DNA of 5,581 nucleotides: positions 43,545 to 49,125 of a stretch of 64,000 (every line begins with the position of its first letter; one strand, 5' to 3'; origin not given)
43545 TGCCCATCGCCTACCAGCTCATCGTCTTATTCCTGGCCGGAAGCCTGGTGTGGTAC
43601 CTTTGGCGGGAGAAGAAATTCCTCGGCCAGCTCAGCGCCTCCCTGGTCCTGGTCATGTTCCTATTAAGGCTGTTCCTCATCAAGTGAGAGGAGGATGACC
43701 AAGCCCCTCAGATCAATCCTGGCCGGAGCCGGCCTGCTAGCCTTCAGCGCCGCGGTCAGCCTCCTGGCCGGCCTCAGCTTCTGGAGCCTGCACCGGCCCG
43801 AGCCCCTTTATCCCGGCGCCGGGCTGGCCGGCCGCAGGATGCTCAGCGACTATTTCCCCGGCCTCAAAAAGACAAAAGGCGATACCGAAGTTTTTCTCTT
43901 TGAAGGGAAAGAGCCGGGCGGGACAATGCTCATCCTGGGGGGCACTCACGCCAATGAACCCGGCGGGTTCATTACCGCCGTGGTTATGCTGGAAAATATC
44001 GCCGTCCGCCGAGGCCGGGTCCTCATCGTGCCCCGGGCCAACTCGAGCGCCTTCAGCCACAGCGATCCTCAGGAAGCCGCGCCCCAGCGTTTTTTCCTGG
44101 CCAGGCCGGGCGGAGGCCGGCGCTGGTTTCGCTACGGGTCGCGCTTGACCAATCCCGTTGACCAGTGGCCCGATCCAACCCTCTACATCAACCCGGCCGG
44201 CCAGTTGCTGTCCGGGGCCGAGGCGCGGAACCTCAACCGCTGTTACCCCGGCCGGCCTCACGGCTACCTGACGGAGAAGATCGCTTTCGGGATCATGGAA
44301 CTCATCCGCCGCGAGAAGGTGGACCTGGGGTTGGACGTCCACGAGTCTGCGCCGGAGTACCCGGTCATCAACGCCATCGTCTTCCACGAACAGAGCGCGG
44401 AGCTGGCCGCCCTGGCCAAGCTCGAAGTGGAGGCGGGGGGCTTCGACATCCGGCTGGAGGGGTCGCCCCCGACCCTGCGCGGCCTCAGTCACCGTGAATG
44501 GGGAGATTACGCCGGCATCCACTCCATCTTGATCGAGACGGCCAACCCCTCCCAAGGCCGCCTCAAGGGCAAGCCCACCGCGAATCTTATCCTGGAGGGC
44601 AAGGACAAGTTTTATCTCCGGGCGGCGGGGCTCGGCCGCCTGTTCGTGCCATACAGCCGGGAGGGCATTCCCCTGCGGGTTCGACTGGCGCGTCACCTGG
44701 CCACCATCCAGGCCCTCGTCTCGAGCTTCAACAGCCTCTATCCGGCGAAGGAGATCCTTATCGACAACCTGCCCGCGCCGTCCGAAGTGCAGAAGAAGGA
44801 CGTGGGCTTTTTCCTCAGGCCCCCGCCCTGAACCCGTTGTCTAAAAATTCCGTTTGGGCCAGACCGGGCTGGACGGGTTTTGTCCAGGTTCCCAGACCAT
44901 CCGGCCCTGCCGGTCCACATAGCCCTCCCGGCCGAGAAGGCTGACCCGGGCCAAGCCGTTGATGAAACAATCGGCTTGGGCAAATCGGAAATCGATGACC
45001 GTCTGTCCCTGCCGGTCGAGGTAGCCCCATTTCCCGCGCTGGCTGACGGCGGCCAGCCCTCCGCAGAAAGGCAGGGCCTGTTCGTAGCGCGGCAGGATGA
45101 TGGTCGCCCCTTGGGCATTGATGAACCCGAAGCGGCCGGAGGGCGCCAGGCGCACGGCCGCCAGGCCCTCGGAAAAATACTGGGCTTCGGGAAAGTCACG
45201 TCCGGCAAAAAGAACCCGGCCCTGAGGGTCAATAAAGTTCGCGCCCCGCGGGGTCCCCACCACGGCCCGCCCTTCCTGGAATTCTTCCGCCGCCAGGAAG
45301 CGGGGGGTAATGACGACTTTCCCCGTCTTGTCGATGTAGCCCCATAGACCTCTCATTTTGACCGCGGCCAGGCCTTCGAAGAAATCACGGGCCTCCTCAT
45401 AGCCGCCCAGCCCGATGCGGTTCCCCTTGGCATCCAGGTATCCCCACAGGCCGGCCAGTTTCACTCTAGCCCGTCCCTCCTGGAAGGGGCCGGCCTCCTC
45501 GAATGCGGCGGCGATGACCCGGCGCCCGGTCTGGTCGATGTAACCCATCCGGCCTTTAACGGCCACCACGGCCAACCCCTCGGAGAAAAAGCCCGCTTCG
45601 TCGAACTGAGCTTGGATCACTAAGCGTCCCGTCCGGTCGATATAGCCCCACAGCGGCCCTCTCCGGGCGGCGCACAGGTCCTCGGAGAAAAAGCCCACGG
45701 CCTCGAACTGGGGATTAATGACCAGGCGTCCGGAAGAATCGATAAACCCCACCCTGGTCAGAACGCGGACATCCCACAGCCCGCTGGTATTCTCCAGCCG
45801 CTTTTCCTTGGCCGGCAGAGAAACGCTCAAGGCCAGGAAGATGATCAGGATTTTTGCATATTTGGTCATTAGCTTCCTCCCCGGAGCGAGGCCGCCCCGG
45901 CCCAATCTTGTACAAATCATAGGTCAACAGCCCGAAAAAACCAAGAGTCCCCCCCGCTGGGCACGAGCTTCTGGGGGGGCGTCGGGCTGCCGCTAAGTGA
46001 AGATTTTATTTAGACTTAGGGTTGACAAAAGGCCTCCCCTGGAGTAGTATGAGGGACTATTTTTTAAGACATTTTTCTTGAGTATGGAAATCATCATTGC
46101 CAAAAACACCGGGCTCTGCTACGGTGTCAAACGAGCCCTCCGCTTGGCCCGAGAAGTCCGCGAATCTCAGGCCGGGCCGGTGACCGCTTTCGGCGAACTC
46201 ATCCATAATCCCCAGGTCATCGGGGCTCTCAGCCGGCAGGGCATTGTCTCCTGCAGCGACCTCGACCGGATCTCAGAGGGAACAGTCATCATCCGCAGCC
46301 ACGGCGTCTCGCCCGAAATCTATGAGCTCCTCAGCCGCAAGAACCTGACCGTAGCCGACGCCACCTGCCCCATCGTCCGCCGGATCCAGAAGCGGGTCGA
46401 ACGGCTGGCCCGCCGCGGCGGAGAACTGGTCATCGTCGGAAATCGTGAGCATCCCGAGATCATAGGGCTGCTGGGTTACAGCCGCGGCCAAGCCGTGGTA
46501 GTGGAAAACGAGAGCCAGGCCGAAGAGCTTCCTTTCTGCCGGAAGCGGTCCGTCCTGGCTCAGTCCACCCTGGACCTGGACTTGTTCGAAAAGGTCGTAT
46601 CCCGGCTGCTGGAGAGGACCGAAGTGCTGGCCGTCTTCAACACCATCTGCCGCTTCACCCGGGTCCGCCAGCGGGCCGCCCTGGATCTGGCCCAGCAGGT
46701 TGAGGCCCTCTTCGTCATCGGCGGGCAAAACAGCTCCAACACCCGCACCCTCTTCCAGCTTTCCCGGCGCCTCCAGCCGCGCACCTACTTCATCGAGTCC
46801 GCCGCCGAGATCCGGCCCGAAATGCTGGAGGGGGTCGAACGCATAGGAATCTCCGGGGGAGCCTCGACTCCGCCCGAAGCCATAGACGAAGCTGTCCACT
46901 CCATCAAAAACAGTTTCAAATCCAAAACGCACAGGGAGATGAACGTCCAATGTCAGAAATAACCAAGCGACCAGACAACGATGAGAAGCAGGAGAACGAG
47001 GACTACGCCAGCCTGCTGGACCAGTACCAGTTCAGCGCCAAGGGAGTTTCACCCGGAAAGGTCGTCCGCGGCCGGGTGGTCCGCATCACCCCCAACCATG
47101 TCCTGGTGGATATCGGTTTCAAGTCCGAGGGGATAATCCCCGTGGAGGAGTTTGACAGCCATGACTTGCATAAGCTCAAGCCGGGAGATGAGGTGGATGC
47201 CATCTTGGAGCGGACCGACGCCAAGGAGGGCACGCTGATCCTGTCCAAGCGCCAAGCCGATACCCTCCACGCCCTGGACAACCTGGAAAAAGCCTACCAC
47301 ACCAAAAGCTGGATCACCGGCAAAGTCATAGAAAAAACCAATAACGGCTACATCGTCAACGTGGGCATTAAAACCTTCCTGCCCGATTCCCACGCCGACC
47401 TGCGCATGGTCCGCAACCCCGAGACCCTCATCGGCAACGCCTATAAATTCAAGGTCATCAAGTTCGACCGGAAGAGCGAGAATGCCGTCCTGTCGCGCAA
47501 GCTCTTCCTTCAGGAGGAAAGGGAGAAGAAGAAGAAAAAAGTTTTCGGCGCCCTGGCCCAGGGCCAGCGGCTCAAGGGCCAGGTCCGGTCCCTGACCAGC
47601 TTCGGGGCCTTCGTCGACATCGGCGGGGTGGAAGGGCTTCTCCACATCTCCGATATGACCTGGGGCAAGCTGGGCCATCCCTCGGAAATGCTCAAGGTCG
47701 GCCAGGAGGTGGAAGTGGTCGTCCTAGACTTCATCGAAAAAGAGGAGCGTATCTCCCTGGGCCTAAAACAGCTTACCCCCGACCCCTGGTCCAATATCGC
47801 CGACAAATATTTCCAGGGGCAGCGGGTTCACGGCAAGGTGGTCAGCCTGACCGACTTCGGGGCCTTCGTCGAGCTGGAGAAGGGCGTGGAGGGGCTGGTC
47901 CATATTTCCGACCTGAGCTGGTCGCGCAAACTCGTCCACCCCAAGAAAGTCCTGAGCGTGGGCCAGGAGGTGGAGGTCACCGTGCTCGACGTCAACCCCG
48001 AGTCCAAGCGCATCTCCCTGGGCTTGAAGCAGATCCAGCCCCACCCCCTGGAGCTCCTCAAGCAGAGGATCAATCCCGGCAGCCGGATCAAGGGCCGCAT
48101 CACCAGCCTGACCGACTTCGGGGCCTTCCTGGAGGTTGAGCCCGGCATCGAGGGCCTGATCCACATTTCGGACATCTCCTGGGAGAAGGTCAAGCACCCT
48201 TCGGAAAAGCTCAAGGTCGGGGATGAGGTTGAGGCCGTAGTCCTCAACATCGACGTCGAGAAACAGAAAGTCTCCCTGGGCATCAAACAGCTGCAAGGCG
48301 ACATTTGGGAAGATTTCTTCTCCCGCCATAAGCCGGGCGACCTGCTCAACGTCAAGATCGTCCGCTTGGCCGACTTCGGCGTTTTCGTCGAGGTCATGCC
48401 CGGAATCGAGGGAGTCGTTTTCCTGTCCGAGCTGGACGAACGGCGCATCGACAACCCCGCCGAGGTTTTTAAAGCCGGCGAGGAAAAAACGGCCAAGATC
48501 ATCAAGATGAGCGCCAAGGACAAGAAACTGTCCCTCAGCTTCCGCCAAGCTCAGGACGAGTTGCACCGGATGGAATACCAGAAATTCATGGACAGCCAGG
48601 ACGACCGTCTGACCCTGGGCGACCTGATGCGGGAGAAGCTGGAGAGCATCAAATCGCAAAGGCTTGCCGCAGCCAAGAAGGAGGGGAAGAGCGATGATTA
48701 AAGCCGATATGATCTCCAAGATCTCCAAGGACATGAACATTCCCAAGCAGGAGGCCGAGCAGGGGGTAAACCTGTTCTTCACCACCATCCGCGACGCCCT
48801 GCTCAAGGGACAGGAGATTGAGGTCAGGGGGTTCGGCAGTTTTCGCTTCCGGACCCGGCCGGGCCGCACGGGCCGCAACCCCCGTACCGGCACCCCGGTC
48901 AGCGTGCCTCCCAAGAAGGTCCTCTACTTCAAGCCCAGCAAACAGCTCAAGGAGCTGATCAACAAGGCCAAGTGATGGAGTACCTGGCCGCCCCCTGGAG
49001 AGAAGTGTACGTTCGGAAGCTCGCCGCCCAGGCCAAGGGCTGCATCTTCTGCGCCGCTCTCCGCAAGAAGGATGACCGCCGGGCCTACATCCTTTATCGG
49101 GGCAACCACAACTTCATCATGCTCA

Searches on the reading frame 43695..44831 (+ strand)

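Call 77: search_protein_families(library=pfam, proteins=[window:43695-44831:+], max_evalue=0.00001)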
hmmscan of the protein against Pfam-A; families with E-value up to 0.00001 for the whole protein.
window:43695-44831:+ (378 aa): 1 family
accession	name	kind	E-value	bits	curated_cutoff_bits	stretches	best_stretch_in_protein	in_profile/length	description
PF24827.1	AstE_AspA_cat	-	9.2e-09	35.6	25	1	74-243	1-134/192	Succinylglutamate desuccinylase/Aspartoacylase catalytic domain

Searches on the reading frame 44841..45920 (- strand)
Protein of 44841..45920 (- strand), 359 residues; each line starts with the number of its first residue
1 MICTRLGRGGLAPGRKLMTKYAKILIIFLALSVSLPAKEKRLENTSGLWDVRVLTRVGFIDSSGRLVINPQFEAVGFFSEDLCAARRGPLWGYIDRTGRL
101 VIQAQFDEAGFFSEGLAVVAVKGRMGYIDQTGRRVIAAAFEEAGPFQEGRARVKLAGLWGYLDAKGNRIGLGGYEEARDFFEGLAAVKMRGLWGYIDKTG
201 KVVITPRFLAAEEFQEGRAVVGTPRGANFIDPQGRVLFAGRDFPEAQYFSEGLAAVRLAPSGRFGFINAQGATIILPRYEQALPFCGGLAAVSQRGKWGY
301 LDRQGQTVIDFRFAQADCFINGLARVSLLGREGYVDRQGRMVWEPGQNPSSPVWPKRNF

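Call 77: search_protein_families(library=pfam, proteins=[window:44841-45920:-], max_evalue=0.00001)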
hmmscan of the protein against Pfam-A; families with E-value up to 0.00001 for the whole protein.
window:44841-45920:- (359 aa): 1 family
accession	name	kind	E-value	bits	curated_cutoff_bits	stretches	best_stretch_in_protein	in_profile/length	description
PF14903.11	WG_beta_rep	-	5.4e-76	250.6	25.6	6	91-123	1-33/35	WG containing repeat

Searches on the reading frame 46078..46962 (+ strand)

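Call 77: search_protein_families(library=pfam, proteins=[window:46078-46962:+], max_evalue=0.00001)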
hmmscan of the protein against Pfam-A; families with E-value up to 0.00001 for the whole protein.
window:46078-46962:+ (294 aa): 1 family
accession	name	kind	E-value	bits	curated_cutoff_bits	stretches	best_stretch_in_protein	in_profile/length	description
PF02401.23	LYTB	-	4.1e-84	282.5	24.5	1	5-276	1-266/267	LytB protein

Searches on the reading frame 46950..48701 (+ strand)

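Call 77: search_protein_families(library=pfam, proteins=[window:46950-48701:+], max_evalue=0.00001)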
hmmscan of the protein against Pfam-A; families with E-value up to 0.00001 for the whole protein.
window:46950-48701:+ (583 aa): 5 families
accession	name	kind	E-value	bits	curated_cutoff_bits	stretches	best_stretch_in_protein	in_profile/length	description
PF00575.29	S1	-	2.9e-94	310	22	6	375-446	3-74/74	S1 RNA binding domain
PF23459.1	S1_RRP5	-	2.4e-44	150.2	27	3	289-357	3-70/72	RRP5 S1 domain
PF21710.3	Spt6_S1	-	1.7e-12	47.9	27.5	0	462-533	16-88/91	Spt6, S1/OB domain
PF13509.12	S1_2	-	8.1e-11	42.3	21.8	0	205-256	2-46/61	S1 domain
PF01330.27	RuvA_N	-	5.3e-06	26.9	23.6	0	207-269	4-58/61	RuvA N terminal domain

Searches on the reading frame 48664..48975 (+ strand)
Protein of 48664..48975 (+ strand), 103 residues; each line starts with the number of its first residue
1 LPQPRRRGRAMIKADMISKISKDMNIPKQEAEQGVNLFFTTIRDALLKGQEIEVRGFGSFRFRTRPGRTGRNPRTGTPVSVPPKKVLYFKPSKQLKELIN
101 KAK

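Call 77: search_protein_families(library=pfam, proteins=[window:48664-48975:+], max_evalue=0.00001)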
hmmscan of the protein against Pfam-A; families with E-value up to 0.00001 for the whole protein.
window:48664-48975:+ (103 aa): 1 family
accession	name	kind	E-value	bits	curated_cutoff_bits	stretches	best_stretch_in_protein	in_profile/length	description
PF00216.26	Bac_DNA_binding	-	3.4e-30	104.6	22.4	1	11-100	1-90/90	Bacterial DNA-binding protein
